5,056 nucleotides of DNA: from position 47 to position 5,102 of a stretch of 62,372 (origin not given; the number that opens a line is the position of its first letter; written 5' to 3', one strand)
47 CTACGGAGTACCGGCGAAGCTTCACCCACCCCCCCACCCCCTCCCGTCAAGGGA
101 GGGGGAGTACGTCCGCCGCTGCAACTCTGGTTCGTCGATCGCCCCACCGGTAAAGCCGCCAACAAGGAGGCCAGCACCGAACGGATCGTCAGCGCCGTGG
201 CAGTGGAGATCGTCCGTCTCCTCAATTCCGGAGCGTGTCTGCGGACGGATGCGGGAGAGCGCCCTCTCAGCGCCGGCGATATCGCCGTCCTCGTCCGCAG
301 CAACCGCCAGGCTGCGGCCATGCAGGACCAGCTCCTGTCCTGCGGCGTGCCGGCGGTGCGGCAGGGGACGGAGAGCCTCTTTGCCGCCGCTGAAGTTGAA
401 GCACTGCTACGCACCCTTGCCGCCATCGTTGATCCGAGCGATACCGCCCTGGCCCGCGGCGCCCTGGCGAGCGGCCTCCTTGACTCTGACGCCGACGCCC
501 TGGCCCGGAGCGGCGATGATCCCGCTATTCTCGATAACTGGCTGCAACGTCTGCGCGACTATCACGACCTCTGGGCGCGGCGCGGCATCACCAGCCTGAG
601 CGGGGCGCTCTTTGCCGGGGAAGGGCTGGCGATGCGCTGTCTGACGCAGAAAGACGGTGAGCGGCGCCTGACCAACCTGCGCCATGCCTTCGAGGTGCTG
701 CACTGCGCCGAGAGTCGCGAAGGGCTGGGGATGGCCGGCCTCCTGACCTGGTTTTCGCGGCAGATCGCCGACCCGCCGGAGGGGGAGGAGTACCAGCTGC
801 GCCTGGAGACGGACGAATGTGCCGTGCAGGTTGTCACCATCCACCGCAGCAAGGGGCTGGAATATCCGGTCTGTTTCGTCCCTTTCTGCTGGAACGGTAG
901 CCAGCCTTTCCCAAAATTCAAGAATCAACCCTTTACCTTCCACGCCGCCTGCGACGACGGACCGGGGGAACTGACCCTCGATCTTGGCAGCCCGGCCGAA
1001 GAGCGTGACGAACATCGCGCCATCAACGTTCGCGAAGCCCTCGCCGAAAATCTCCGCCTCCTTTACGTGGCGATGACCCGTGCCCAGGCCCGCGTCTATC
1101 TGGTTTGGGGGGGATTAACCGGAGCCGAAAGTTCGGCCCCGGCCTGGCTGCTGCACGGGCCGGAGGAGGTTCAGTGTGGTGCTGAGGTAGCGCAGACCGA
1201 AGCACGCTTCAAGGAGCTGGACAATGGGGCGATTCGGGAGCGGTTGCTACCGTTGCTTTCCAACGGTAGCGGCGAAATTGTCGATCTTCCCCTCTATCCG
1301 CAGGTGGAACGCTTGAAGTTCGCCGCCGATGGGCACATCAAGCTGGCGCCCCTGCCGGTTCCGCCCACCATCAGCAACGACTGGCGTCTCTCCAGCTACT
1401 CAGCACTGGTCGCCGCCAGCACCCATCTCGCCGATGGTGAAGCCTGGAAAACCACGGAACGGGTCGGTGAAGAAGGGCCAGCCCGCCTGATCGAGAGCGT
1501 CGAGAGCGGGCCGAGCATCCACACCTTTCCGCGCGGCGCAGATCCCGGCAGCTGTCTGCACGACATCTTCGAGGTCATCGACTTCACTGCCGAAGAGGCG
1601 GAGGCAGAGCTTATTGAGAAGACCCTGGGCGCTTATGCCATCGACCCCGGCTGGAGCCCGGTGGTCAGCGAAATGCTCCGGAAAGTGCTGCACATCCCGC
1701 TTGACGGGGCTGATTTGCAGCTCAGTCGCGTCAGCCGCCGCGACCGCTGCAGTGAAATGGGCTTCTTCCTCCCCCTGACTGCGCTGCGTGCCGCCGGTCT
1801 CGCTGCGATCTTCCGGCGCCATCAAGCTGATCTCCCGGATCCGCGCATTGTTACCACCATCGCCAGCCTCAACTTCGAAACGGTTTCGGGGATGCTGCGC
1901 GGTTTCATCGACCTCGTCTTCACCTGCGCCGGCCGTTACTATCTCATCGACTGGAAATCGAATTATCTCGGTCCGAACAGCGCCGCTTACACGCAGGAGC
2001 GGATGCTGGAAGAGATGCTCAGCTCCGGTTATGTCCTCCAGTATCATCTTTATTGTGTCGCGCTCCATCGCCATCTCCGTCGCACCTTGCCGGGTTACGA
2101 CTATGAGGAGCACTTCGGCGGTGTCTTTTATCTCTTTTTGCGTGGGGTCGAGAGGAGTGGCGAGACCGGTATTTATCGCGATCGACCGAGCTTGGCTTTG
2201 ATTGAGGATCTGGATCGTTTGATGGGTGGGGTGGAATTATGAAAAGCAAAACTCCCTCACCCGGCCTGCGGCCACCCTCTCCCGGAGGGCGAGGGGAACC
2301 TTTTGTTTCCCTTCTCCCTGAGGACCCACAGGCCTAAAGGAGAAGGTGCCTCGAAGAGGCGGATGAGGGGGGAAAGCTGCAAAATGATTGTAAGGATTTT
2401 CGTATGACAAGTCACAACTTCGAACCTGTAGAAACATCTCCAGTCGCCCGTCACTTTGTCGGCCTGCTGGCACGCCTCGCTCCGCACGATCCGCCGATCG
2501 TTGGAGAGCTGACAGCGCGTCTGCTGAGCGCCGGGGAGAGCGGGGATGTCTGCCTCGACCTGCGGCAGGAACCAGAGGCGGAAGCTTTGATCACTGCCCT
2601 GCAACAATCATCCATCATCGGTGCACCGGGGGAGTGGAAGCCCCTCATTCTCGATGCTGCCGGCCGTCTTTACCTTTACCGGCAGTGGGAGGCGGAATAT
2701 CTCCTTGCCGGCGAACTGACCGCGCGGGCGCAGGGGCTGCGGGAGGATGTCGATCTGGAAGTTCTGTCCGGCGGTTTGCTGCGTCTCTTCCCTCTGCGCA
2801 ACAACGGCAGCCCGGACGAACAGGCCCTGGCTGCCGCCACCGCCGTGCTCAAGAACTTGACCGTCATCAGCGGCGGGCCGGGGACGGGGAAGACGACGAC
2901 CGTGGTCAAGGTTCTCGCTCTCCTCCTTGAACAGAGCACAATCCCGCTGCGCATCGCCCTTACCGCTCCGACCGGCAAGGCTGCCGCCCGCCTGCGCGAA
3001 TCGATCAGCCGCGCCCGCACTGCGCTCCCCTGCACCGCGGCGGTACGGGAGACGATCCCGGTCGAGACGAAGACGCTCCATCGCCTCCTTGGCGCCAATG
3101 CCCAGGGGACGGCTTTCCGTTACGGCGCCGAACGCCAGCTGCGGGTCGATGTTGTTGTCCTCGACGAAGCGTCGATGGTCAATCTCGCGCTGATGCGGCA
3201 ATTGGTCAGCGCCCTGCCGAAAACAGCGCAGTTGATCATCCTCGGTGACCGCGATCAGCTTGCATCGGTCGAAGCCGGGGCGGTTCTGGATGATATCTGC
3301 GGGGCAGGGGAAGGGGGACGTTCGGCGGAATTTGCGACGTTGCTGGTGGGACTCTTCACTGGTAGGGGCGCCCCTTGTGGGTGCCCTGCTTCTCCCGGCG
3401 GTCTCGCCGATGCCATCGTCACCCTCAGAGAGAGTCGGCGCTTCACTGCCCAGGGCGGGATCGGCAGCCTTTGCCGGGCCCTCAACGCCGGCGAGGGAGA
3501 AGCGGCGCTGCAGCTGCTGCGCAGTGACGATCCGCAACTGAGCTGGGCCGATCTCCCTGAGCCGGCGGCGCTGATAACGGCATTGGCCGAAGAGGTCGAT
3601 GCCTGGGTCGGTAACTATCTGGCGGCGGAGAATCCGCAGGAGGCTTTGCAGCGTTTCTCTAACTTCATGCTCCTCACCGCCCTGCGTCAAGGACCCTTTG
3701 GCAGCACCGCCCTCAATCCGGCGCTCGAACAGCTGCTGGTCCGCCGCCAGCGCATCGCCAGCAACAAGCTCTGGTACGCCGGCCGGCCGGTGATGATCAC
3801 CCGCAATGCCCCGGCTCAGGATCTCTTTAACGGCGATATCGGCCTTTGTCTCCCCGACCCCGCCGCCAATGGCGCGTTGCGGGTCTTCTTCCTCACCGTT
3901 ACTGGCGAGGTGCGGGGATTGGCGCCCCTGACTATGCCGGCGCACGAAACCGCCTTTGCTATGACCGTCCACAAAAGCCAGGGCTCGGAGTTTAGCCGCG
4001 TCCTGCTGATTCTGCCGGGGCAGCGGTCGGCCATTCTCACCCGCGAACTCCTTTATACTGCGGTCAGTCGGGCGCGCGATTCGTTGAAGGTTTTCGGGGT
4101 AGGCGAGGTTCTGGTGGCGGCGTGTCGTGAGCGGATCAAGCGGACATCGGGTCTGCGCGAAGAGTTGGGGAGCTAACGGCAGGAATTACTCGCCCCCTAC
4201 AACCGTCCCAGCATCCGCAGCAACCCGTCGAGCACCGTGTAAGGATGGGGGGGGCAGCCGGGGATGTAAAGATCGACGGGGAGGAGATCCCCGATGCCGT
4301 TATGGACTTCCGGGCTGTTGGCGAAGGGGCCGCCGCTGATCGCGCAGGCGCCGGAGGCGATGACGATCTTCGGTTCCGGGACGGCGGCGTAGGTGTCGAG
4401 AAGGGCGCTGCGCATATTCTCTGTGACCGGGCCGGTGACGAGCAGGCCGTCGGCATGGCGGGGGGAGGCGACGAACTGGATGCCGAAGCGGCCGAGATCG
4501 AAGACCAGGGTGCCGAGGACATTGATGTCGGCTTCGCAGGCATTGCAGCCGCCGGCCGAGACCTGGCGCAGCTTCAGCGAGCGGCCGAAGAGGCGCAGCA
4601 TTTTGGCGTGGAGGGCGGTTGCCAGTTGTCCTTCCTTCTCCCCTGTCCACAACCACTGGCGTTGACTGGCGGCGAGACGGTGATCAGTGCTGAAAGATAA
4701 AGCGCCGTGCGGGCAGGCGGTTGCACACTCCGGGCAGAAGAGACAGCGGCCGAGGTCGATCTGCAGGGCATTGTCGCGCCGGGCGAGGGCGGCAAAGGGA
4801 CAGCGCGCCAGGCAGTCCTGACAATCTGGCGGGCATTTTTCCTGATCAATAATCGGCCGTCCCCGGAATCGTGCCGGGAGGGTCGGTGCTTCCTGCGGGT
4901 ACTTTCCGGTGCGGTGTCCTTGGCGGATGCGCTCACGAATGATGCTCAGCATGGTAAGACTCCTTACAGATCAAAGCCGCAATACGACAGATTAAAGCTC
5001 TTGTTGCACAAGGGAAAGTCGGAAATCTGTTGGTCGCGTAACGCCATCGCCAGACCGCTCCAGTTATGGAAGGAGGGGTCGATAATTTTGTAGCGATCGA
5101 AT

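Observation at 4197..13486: Seven-gene Hyf/Hyc-colinear membrane complex of the hydrogenase-related (Ehr) type with no catalytic partner in sight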

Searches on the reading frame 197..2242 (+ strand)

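Call 72: search_protein_families(library=pfam, proteins=[window:197-2242:+], max_evalue=0.0001)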
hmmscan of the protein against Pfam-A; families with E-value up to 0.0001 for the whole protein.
window:197-2242:+ (681 aa): 3 families
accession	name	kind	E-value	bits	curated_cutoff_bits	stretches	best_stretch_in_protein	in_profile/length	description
PF13361.12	UvrD_C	-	1.2e-22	81.2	25.6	2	204-304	284-347/350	UvrD-like helicase C-terminal domain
PF13538.12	UvrD_C_2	-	1.1e-09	38.4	27.4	0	283-303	32-52/52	UvrD-like helicase C-terminal domain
PF12705.13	PDDEXK_1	-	1.2e-05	25.8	22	1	540-660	101-200/247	PD-(D/E)XK nuclease superfamily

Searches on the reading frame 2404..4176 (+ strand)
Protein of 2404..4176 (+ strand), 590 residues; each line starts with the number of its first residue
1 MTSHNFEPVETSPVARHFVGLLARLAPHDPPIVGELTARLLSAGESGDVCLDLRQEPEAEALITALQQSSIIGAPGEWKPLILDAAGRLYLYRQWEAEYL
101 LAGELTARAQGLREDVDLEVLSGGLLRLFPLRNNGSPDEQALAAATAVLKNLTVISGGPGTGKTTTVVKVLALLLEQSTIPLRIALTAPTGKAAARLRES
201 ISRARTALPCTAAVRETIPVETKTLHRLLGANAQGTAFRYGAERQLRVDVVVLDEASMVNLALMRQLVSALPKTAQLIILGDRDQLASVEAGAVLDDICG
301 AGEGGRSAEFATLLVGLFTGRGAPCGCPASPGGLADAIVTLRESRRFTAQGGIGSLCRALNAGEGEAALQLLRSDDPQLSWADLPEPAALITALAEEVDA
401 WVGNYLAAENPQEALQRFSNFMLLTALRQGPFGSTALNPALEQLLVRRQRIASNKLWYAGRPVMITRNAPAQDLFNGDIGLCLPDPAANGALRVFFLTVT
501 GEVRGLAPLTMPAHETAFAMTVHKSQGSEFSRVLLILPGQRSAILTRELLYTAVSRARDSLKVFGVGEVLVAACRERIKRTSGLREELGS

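Call 72: search_protein_families(library=pfam, proteins=[window:2404-4176:+], max_evalue=0.0001)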
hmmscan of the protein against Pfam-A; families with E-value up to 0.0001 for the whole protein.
window:2404-4176:+ (590 aa): 10 families
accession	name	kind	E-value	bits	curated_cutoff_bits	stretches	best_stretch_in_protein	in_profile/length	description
PF13245.12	AAA_19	-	8.3e-34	117.1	25.1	1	140-289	1-132/134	AAA domain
PF13604.12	AAA_30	-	4.3e-27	95.5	27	1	139-302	5-144/191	AAA domain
PF13538.12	UvrD_C_2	-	1.3e-12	47.8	27.4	1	517-561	2-49/52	UvrD-like helicase C-terminal domain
PF01443.25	Viral_helicase1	-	5.2e-12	46.5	21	1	514-564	175-227/228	Viral superfamily 1 RNA helicase core domain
PF05127.21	NAT10_TcmA_helicase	-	1.1e-09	38.9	22.7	1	154-273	1-115/176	RNA cytidine acetyltransferase NAT10/TcmA, helicase domain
PF13086.12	AAA_11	-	2.9e-09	37.5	27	1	138-203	4-74/257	AAA domain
PF18335.7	SH3_13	-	5.3e-09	36.2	41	1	437-496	1-65/65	ATP-dependent RecD-like DNA helicase SH3 domain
PF00580.27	UvrD-helicase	-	6.9e-09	36.2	23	1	142-227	6-84/271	UvrD/REP helicase N-terminal domain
PF13401.12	AAA_22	-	6.3e-07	30.2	27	1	150-282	5-123/130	AAA domain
PF21185.3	RecD_N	-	2.1e-06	28.4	22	0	13-56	7-50/103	RecBCD enzyme subunit RecD, N-terminal domain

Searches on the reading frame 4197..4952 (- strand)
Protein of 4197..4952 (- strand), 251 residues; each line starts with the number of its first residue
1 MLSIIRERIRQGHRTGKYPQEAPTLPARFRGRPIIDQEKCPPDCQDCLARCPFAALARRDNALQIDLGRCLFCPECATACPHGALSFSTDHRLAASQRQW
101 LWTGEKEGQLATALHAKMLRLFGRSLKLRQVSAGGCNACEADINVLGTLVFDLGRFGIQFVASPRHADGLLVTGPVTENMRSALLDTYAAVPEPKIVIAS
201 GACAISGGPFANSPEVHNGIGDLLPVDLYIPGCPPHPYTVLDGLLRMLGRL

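Call 5: search_protein_families(library=pfam, proteins=[window:4197-4952:-], max_evalue=0.01)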
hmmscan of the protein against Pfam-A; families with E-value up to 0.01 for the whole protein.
window:4197-4952:- (251 aa): 7 families
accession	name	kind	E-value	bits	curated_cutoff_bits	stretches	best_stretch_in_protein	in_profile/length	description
PF01058.29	Oxidored_q6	-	1e-28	100.1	27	1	136-246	1-127/128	NADH ubiquinone oxidoreductase, 20 Kd subunit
PF12838.12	Fer4_7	-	5.8e-06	27.1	27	1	43-84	4-52/52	4Fe-4S dicluster domain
PF13237.11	Fer4_10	-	1.8e-05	25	25.5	1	33-81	2-53/53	4Fe-4S dicluster domain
PF13187.11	Fer4_9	-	6.1e-05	23.4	27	1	43-84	4-51/52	4Fe-4S dicluster domain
PF00037.32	Fer4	-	0.0003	20.9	21.1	1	64-85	2-23/24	4Fe-4S binding domain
PF12837.12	Fer4_6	-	0.00053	20.2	25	0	64-85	3-24/24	4Fe-4S binding domain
PF13484.11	Fer4_16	-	0.0012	20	30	0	69-95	1-26/66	4Fe-4S double cluster binding domain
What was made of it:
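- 4197..4952 (-): EhrS: fusion of a HycF/NuoI-like 2x[4Fe-4S] domain (residues 1 to about 105) with a HycG/NuoB-like small subunit (about 112-251). Pfam Oxidored_q6 at 1e-28 plus Fer4 families (call 5).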

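Call 6: search_protein_families(library=ncbifam, proteins=[window:4197-4952:-], max_evalue=0.01)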
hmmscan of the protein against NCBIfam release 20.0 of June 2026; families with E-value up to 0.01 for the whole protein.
window:4197-4952:- (251 aa): 81 families (the best 25 are shown)
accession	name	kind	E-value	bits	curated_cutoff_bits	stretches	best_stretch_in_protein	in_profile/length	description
NF005012.1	PRK06411.1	subfamily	9.2e-34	116.4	116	1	124-247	32-154/166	NADH-quinone oxidoreductase subunit NuoB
TIGR01957.1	nuoB_fam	subfamily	1.2e-30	106.3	142.7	1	122-247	13-138/145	NADH-quinone oxidoreductase subunit B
NF011394.0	PRK14819.1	equivalog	6.2e-30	104.6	312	1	105-246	12-151/264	NADH-quinone oxidoreductase subunit B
NF011391.0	PRK14816.1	equivalog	1.3e-29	103.2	283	1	122-247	48-173/196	NADH-quinone oxidoreductase subunit B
NF011390.0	PRK14815.1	equivalog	8.5e-25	87.1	281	1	135-247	41-153/183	NADH dehydrogenase subunit B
NF011395.0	PRK14820.1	equivalog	4.1e-24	85.3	263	1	143-247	49-153/180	NADH-quinone oxidoreductase subunit B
NF011393.0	PRK14818.1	equivalog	1.8e-23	82.9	255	1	135-247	39-151/173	NADH dehydrogenase subunit B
NF011389.0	PRK14814.1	equivalog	4.5e-23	82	285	1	139-247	45-153/186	NADH dehydrogenase subunit B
NF011388.0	PRK14813.1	equivalog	1.1e-22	80.8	294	1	136-247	37-149/189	NADH dehydrogenase subunit B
NF009808.0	PRK13292.1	equivalog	3.4e-22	78.1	1156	1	139-246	37-144/791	NADH-quinone oxidoreductase subunit B/C/D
NF011392.0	PRK14817.1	equivalog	1.7e-21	76.7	271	1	138-246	47-155/182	NADH-quinone oxidoreductase subunit B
NF009053.0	PRK12387.1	subfamily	1.5e-17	63.9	204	1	1-100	1-105/180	formate hydrogenlyase complex iron-sulfur subunit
TIGR01971.1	NuoI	subfamily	4e-14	52.2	113.05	1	9-103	9-116/121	NADH-quinone oxidoreductase, chain I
NF006221.0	PRK08348.1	subfamily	7.5e-13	48.3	124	1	5-98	11-105/136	NADH-plastoquinone oxidoreductase subunit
NF006076.0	PRK08222.1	equivalog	8.3e-13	48.5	270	1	1-103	1-108/181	hydrogenase 4 subunit H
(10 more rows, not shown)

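Call 65: search_solved_structures(query=window:4197-4952:-, max_evalue=1e-8, show_alignments=2)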
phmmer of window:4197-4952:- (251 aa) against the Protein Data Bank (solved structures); distinct sequences matched with E-value up to 1e-8: 49.
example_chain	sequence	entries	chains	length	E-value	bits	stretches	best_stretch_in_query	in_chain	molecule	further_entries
7z0s_G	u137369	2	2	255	9.7e-33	116.7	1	112-250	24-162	Formate hydrogenlyase subunit 7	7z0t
6cfw_J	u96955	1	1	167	3.5e-32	114.9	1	116-249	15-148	Probable membrane-bound hydrogenase subunit mbhJ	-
9grx_K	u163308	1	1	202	1.1e-24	90.3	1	136-247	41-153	NAD(P)H-quinone oxidoreductase subunit K, chloroplastic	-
7eu3_K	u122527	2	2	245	5.8e-24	88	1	136-247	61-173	NAD(P)H-quinone oxidoreductase subunit K, chloroplastic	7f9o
7wfg_K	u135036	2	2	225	9.6e-24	87.2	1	136-247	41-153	NAD(P)H-quinone oxidoreductase subunit K, chloroplastic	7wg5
7ar7_B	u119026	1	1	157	2.5e-23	85.8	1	135-248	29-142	NADH dehydrogenase [ubiquinone] iron-sulfur protein 7, mitochondrial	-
6hum_K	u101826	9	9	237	3.4e-23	85.5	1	146-247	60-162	NAD(P)H-quinone oxidoreductase subunit K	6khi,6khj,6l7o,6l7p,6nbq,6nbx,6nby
5xtb_C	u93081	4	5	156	3.4e-23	85.4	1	135-248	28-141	NADH dehydrogenase [ubiquinone] iron-sulfur protein 7, mitochondrial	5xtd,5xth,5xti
9ti4_E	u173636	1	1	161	3.6e-23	85.4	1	135-248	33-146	NADH dehydrogenase [ubiquinone] iron-sulfur protein 7, mitochondrial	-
5lc5_B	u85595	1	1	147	4.2e-23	85.1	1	135-247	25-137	NADH dehydrogenase [ubiquinone] iron-sulfur protein 7, mitochondrial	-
6g2j_B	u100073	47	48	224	4.5e-23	85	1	135-247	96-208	NADH dehydrogenase [ubiquinone] iron-sulfur protein 7, mitochondrial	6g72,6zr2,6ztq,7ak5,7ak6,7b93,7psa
7zeb_6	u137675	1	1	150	4.6e-23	85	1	135-247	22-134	NADH dehydrogenase [ubiquinone] iron-sulfur protein 7, mitochondrial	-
7v2c_C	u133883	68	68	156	4.7e-23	85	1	135-248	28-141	NADH dehydrogenase [ubiquinone] iron-sulfur protein 7,mitochondrial | NADH dehydrogenase [ubiquinone] iron-sulfur protein 7, mitochondrial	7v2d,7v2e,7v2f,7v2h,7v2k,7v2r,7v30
9w2u_B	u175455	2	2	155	4.7e-23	85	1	135-247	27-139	NADH dehydrogenase [ubiquinone] iron-sulfur protein 7, mitochondrial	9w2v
7zd6_6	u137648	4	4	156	4.7e-23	85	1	135-247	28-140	NADH dehydrogenase [ubiquinone] iron-sulfur protein 7, mitochondrial | Complex I-20kD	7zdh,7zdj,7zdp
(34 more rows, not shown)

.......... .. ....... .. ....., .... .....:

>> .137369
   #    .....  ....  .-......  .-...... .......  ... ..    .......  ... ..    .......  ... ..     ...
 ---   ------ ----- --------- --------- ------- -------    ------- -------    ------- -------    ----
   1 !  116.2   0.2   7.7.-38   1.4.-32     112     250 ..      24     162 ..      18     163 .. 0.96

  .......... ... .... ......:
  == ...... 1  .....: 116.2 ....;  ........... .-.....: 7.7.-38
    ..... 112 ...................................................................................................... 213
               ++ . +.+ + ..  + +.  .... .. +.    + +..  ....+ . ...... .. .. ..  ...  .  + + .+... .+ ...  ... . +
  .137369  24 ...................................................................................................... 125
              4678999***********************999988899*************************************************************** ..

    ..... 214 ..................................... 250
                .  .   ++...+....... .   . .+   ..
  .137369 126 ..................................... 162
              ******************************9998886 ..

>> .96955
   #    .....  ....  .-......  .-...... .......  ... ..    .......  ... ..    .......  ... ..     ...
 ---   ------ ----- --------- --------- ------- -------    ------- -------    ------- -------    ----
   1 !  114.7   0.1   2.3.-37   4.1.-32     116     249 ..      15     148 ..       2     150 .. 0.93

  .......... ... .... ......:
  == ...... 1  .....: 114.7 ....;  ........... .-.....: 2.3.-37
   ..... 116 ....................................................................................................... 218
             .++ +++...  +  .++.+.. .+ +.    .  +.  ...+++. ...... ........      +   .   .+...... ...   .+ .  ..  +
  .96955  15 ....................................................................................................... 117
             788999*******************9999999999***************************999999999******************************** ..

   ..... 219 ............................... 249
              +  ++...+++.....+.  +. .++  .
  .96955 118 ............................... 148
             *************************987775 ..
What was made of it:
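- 4197..4952 (-): PDB matches are HycG 7z0s_G at 1e-32, MbhJ at 3.5e-32 and HycF 7z0s_F at 9e-12 (call 65).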
